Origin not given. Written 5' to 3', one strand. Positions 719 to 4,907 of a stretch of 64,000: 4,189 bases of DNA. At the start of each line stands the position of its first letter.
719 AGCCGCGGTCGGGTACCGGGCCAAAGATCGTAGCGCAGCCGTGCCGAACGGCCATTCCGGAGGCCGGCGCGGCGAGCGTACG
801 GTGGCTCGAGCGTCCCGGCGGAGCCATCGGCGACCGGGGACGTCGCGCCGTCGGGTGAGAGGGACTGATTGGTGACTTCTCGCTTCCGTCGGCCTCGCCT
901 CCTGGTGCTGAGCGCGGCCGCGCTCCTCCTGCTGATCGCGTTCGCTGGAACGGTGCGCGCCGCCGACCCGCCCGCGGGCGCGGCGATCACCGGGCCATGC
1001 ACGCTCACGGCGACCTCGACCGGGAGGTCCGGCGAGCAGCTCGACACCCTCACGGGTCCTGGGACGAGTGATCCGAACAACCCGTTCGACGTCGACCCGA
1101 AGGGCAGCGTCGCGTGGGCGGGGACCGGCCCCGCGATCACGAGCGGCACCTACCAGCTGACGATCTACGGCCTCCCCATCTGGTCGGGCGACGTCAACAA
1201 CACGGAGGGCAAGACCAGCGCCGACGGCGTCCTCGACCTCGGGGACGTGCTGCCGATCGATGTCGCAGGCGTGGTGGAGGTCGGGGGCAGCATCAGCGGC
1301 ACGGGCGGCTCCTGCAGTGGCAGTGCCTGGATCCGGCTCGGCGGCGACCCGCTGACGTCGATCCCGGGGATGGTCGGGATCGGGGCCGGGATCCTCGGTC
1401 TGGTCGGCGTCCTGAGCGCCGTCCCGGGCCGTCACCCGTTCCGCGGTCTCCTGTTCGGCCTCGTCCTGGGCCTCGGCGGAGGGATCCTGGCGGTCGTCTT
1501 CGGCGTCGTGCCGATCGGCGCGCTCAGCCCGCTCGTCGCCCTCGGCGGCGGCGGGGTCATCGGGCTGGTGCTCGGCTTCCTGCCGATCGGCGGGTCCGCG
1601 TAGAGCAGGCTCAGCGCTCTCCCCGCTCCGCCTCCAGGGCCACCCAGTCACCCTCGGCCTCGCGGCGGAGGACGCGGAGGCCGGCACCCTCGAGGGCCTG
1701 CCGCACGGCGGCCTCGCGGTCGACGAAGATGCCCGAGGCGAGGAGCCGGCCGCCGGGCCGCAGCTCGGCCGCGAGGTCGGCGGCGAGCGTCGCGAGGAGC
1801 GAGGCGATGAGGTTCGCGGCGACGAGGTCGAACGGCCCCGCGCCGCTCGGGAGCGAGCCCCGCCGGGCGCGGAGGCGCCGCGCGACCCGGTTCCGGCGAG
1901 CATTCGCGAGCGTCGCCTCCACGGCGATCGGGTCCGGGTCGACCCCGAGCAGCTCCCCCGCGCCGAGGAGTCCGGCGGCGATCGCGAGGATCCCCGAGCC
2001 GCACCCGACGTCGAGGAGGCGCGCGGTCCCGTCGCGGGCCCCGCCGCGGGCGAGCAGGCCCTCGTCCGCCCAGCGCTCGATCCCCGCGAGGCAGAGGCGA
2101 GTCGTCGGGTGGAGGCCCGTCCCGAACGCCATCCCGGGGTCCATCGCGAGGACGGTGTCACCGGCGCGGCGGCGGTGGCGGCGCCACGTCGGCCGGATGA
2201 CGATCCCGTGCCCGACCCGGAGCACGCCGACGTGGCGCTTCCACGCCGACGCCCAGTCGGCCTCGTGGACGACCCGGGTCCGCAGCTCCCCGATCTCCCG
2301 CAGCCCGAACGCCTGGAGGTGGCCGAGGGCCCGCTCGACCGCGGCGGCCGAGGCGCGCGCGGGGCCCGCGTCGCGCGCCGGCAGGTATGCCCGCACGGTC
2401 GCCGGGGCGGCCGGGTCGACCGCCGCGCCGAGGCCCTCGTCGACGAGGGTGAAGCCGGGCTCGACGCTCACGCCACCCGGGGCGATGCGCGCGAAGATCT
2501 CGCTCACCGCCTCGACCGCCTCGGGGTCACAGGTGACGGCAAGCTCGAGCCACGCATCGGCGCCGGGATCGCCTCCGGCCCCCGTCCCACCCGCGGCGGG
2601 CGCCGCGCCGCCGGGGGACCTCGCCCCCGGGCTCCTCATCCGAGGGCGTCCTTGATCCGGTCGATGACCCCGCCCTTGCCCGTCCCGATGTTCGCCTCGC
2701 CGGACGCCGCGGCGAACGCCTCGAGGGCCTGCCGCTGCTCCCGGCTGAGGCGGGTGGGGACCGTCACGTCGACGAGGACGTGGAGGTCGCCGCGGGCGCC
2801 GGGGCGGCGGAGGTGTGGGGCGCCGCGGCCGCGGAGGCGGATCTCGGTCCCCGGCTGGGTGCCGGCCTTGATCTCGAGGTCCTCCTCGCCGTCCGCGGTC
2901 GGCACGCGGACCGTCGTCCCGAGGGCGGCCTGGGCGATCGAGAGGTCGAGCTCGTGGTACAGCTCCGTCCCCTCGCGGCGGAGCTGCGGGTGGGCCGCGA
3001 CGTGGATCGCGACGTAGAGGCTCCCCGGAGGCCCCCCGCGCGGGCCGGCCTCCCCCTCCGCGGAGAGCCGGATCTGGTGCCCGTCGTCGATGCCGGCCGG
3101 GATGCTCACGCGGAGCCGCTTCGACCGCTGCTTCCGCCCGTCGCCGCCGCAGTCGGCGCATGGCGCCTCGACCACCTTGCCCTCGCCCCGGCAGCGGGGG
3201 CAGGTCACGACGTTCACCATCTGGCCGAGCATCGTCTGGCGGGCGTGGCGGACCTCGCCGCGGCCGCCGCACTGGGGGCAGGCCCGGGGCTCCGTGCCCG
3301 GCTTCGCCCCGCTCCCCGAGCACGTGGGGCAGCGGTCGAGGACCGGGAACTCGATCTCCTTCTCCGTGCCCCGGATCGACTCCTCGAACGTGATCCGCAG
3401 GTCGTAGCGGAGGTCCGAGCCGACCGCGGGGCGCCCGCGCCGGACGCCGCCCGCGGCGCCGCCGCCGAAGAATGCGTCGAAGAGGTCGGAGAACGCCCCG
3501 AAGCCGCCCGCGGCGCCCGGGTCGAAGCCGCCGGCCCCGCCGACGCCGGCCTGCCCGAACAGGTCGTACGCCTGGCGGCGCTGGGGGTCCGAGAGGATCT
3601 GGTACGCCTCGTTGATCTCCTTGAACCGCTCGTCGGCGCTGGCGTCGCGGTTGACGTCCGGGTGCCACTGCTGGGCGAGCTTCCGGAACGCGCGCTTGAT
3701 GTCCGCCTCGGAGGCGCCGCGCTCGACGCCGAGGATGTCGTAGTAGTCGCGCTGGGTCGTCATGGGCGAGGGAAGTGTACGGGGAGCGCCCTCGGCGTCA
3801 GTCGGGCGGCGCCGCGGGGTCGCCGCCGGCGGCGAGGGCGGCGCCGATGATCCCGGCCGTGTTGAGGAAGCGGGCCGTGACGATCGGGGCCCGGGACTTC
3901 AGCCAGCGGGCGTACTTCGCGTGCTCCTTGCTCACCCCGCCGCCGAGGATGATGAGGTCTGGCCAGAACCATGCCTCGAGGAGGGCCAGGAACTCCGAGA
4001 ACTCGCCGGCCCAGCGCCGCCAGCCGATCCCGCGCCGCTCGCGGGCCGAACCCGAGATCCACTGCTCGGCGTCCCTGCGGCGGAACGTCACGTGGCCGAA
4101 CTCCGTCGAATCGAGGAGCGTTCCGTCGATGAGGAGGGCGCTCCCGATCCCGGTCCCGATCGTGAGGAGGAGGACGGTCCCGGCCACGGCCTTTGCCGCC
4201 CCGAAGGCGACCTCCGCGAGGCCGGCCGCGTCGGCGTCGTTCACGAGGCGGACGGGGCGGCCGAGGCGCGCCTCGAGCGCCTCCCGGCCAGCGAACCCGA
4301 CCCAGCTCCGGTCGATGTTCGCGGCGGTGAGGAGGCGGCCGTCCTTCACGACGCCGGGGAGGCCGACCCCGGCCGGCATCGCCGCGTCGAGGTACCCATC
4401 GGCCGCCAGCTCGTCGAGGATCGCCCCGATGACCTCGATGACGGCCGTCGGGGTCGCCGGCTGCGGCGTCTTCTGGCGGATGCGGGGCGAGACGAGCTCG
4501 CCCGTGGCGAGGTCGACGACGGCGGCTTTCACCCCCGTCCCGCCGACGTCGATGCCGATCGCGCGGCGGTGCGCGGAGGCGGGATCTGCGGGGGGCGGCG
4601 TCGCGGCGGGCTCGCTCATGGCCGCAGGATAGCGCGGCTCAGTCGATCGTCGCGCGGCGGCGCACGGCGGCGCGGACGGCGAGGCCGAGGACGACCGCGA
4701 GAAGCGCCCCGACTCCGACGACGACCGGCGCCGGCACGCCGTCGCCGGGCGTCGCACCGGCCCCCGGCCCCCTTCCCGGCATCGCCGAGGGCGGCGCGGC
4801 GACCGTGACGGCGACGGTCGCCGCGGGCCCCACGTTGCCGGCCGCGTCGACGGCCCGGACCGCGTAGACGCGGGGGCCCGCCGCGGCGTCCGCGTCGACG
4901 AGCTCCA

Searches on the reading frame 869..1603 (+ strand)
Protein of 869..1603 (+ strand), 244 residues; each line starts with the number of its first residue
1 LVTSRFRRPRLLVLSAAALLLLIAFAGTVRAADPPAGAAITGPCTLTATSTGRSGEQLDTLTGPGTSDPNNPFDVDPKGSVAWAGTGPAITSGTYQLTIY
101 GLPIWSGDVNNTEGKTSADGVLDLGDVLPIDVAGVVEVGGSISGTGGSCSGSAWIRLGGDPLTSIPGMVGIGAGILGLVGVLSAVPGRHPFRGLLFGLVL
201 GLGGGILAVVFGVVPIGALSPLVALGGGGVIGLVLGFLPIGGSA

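Call 4: search_protein_families(library=pfam, proteins=[window:869-1603:+])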
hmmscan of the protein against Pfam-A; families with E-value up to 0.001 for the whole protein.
window:869-1603:+ (244 aa): 0 families

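Call 15: search_protein_families(library=ncbifam, proteins=[window:869-1603:+], max_evalue=0.00001)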
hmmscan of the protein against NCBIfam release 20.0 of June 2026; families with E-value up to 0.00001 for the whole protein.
window:869-1603:+ (244 aa): 0 families

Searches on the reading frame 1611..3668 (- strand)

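Call 3: search_protein_families(library=pfam, proteins=[window:1611-3668:-])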
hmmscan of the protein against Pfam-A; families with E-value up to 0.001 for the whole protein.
window:1611-3668:- (685 aa): 7 families
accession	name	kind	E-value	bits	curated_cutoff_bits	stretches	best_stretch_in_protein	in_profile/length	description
PF06325.19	PrmA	-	1.5e-62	212.3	22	1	373-682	2-295/296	Ribosomal protein L11 methyltransferase (PrmA)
PF13649.12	Methyltransf_25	-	1.7e-07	32.3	27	1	552-640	2-97/97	Methyltransferase domain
PF08242.18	Methyltransf_12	-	2.4e-07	31.8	30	1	552-642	1-98/98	Methyltransferase domain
PF13489.12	Methyltransf_23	-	4.5e-07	30.2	27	1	539-647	14-119/164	Methyltransferase domain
PF08241.18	Methyltransf_11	-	2.4e-06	28.5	21.2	1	552-643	1-94/95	Methyltransferase domain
PF13847.12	Methyltransf_31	-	3.8e-05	23.8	27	1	549-624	5-90/145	Methyltransferase domain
PF05175.20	MTS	-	0.00016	21.8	23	1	549-619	33-105/170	Methyltransferase small domain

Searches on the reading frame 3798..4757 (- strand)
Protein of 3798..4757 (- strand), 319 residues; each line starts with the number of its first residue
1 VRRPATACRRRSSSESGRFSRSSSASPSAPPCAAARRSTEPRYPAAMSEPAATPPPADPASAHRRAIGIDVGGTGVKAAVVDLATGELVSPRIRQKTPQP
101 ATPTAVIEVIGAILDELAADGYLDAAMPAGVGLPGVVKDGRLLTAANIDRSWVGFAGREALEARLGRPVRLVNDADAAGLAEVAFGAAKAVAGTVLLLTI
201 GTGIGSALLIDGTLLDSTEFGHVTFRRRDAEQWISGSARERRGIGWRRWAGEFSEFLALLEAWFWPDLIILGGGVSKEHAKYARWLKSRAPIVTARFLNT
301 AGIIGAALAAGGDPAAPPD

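Call 3: search_protein_families(library=pfam, proteins=[window:3798-4757:-])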
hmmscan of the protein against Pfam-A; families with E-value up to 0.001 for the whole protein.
window:3798-4757:- (319 aa): 2 families
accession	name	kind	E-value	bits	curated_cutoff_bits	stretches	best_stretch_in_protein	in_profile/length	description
PF00480.26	ROK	-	1.9e-26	93.7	22.9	1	67-226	2-161/294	ROK family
PF02685.22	Glucokinase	-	9.7e-05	22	22.1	1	70-233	4-169/314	Glucokinase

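Call 15: search_protein_families(library=ncbifam, proteins=[window:3798-4619:-], max_evalue=0.00001)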
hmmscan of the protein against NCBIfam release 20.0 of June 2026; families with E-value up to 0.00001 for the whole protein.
window:3798-4619:- (273 aa): 9 families
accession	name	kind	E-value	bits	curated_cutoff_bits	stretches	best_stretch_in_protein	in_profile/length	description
NF045942.1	PolPhglucPhase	equivalog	5.7e-86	288.2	250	1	20-264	2-241/242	polyphosphate--glucose phosphotransferase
TIGR00744.1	ROK_glcA_fam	subfamily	9.1e-23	81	260.35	1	21-178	1-160/318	ROK family glucokinase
NF009835.0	PRK13310.1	equivalog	1.1e-15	57.7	380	1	22-176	4-157/303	N-acetylglucosamine kinase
NF007108.0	PRK09557.1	equivalog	1.3e-15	57.5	443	1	21-168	4-145/303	fructokinase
NF003461.0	PRK05082.1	subfamily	2.1e-14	53.6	283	1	20-193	3-170/291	N-acetylmannosamine kinase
NF047821.1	NactlManKinNanK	equivalog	3.2e-14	53.1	450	1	21-183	4-160/288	N-acetylmannosamine kinase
NF042998.1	bglucokin_BglK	equivalog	3.9e-13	49.3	550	1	23-176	6-150/291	beta-glucoside kinase BglK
NF007251.0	PRK09698.1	equivalog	3.5e-12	46.2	253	1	17-180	5-170/304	allose kinase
NF009836.0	PRK13311.1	equivalog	1.6e-09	37.4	551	1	22-176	4-157/256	N-acetyl-D-glucosamine kinase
